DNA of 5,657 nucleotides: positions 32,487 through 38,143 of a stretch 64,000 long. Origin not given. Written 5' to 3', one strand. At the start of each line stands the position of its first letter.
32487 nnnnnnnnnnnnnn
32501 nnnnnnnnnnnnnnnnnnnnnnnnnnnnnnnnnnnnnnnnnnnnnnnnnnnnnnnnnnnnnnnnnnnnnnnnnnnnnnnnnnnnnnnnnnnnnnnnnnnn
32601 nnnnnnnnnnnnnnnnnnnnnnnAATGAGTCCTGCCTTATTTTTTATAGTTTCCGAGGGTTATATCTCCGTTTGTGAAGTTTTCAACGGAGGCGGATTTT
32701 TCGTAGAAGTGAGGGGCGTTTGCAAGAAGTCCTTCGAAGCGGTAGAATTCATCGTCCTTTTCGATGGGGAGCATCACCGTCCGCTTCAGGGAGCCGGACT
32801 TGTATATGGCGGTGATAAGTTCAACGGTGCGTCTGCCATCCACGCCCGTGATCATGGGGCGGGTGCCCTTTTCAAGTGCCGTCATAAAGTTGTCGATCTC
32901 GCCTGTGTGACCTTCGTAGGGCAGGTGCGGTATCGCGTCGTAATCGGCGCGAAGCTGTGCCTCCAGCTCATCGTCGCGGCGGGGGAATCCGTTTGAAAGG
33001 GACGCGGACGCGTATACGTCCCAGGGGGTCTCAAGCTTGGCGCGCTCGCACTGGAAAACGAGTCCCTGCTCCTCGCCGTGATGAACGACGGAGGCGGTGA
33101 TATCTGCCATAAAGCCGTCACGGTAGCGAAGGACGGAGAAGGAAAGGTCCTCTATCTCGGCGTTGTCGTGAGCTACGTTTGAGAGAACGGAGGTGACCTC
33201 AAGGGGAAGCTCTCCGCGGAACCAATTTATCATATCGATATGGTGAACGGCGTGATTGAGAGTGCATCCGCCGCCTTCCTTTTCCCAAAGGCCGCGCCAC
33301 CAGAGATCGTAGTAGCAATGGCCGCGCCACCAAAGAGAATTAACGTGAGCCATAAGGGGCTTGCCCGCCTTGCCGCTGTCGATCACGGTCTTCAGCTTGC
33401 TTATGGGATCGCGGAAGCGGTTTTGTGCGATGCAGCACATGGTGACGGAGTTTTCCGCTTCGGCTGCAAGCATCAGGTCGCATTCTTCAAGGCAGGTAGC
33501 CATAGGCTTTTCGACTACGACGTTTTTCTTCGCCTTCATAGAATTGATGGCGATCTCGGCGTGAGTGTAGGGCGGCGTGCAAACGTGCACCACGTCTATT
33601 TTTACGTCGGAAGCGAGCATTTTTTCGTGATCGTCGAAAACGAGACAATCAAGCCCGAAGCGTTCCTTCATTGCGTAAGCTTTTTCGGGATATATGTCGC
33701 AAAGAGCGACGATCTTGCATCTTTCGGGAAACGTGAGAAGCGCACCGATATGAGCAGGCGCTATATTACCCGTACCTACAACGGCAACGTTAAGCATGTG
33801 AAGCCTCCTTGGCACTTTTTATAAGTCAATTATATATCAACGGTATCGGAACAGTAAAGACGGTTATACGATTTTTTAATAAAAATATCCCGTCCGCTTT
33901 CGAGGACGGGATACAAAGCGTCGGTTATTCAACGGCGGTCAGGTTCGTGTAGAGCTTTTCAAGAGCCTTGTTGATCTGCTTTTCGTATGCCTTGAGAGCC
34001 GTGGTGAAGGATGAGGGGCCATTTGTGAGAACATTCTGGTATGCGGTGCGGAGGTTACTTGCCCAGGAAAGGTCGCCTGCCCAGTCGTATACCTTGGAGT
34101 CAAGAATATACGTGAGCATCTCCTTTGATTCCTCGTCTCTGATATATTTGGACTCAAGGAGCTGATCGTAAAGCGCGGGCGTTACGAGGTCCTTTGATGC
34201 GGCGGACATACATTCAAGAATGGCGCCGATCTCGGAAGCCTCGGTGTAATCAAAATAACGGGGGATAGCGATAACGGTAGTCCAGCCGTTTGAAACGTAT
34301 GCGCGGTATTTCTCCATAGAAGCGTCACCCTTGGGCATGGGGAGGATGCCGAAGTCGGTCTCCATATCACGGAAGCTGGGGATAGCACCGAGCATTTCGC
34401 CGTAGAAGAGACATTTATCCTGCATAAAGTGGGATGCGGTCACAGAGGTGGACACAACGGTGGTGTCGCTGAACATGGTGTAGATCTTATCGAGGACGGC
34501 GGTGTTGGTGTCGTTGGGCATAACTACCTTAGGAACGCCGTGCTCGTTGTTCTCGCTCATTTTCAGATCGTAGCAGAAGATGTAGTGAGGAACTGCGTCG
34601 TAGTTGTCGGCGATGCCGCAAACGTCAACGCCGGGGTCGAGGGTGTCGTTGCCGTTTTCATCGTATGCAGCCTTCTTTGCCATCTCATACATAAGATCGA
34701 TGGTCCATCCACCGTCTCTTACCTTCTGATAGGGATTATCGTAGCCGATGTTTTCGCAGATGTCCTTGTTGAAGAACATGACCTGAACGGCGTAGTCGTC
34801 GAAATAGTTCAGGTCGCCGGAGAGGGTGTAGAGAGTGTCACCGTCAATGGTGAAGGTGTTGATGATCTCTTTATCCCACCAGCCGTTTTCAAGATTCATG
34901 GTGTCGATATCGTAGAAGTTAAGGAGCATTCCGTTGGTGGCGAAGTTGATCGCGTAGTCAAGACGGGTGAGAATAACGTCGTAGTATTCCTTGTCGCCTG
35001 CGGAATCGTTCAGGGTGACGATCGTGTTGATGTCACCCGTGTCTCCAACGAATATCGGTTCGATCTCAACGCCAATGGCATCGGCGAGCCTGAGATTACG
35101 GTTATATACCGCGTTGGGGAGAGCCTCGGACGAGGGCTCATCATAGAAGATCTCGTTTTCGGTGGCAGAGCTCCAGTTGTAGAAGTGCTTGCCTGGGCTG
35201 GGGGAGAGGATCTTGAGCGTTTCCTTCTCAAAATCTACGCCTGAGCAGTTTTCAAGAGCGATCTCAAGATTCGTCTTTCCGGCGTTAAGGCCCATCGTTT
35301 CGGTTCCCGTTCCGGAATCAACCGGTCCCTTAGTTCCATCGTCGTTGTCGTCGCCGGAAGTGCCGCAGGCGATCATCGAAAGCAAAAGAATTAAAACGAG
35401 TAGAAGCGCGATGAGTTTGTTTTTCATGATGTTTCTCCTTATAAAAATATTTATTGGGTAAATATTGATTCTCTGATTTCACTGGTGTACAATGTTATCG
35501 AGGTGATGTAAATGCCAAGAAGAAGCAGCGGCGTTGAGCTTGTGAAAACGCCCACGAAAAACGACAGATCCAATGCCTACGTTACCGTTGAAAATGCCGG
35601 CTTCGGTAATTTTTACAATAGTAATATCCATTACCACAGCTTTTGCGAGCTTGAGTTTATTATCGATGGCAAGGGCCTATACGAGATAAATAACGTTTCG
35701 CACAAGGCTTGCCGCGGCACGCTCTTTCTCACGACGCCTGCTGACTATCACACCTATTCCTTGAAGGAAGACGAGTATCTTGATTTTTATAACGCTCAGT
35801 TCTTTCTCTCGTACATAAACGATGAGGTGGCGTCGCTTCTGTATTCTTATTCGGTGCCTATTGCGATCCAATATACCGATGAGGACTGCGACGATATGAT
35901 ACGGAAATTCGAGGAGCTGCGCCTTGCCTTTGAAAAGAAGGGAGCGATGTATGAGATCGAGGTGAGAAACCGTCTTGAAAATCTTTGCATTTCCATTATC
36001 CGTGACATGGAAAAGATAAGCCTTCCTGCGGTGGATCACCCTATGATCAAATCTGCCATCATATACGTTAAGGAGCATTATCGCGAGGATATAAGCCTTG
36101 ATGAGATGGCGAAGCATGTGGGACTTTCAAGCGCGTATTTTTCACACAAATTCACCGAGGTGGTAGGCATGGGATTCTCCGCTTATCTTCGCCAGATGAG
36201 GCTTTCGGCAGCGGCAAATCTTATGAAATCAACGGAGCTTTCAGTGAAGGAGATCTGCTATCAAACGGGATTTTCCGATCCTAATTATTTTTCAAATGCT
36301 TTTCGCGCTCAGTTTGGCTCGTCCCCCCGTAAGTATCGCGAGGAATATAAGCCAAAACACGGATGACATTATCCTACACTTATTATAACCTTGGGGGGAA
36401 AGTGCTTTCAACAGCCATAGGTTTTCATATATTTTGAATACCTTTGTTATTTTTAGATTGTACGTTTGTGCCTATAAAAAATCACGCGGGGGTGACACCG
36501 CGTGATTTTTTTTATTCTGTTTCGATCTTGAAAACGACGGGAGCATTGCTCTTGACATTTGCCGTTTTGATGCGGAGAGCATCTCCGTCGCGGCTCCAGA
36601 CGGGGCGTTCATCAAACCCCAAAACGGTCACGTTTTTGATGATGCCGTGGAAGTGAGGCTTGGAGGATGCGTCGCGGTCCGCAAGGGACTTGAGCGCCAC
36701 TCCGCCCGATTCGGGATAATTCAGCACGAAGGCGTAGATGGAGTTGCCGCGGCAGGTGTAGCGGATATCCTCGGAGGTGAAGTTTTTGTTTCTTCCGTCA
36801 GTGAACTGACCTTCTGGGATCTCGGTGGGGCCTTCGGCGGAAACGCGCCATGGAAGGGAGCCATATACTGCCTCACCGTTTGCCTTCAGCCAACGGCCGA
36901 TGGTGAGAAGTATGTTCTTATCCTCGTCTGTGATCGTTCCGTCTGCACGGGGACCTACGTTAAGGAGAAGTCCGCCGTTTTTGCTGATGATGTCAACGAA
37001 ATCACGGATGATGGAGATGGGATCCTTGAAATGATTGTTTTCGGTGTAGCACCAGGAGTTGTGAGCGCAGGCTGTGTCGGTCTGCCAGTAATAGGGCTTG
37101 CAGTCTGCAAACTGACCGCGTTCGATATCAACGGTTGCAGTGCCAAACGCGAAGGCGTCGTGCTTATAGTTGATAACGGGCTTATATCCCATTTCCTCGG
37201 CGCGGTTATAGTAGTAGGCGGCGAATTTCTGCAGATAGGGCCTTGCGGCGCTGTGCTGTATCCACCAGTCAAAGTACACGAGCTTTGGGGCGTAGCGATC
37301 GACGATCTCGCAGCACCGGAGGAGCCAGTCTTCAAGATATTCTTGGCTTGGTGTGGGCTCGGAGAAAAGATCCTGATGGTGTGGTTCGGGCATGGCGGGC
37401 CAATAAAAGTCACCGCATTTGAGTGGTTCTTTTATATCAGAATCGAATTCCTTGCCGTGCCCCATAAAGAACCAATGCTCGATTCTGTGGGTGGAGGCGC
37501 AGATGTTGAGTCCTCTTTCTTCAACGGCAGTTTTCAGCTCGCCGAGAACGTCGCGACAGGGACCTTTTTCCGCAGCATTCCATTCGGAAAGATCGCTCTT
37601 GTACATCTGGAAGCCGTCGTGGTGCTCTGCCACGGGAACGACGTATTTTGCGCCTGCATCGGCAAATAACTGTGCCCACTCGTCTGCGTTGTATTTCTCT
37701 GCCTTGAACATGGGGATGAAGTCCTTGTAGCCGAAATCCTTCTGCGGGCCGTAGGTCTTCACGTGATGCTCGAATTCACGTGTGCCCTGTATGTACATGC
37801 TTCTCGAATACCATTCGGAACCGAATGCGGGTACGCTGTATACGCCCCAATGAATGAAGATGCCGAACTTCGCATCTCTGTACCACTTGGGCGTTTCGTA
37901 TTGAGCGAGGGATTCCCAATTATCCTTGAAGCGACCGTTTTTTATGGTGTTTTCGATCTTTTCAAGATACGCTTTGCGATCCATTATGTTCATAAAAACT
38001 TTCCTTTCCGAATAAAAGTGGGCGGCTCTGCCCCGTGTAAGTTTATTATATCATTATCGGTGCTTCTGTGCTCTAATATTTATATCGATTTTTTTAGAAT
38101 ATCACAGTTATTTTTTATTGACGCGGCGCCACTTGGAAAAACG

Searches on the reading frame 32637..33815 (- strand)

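Call 29: search_protein_families(library=pfam, proteins=[window:32637-33815:-], max_evalue=0.001)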
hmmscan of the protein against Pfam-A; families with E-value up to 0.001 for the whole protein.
window:32637-33815:- (392 aa): 3 families
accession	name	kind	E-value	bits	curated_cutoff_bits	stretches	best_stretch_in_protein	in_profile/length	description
PF01408.29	GFO_IDH_MocA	-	2.5e-29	102.8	24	1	8-125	1-115/120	Oxidoreductase family, NAD-binding Rossmann fold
PF22725.1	GFO_IDH_MocA_C3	-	2.2e-22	79.8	27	1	139-261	2-123/124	GFO/IDH/MocA C-terminal domain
PF02894.22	GFO_IDH_MocA_C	-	1.2e-17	64.9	22.9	1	142-349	1-218/218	Oxidoreductase family, C-terminal alpha/beta domain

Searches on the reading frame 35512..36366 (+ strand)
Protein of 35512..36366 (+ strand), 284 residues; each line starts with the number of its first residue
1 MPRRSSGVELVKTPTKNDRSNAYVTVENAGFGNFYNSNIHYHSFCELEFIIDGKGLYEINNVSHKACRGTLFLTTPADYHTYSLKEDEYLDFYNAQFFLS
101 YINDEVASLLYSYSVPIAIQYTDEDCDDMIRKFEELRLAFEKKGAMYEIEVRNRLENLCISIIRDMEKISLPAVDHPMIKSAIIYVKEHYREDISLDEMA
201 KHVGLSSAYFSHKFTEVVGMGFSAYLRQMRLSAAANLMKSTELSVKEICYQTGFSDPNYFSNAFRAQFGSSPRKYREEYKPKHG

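Call 30: search_protein_families(library=pfam, proteins=[window:35512-36366:+], max_evalue=0.001)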
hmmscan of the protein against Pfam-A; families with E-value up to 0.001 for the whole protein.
window:35512-36366:+ (284 aa): 3 families
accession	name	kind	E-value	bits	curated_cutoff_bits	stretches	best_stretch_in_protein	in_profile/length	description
PF12833.13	HTH_18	-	2e-24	86.1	33.6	1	199-277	1-79/80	Helix-turn-helix domain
PF00165.29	HTH_AraC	-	1.3e-21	76.7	26.6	2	238-276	1-41/42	Bacterial regulatory helix-turn-helix proteins, AraC family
PF02311.25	AraC_binding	-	9.1e-06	25.9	21.1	1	38-130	18-109/135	AraC-like ligand binding domain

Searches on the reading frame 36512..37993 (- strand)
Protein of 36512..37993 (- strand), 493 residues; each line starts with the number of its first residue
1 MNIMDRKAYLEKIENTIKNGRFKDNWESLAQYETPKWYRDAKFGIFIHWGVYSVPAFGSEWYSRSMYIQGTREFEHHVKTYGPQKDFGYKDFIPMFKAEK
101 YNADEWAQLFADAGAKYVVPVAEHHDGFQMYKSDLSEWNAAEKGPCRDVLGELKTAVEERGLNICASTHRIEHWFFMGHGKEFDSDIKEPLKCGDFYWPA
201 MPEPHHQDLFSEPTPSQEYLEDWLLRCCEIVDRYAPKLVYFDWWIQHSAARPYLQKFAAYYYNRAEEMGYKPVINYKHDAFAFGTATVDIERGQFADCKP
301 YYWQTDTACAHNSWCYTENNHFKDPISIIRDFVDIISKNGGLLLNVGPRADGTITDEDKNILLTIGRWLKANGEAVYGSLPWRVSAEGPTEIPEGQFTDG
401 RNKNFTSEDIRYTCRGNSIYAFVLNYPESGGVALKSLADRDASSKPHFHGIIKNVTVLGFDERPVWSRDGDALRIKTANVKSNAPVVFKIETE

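Call 30: search_protein_families(library=pfam, proteins=[window:36512-37993:-], max_evalue=0.001)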
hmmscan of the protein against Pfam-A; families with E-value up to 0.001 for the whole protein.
window:36512-37993:- (493 aa): 2 families
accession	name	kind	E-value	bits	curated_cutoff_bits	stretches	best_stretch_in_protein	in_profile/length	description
PF01120.23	Alpha_L_fucos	-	1.9e-101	340.4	25.2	1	14-374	6-345/345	Alpha-L-fucosidase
PF16757.11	Fucosidase_C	-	9.1e-09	36.2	25.6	1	404-483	3-75/88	Alpha-L-fucosidase C-terminal domain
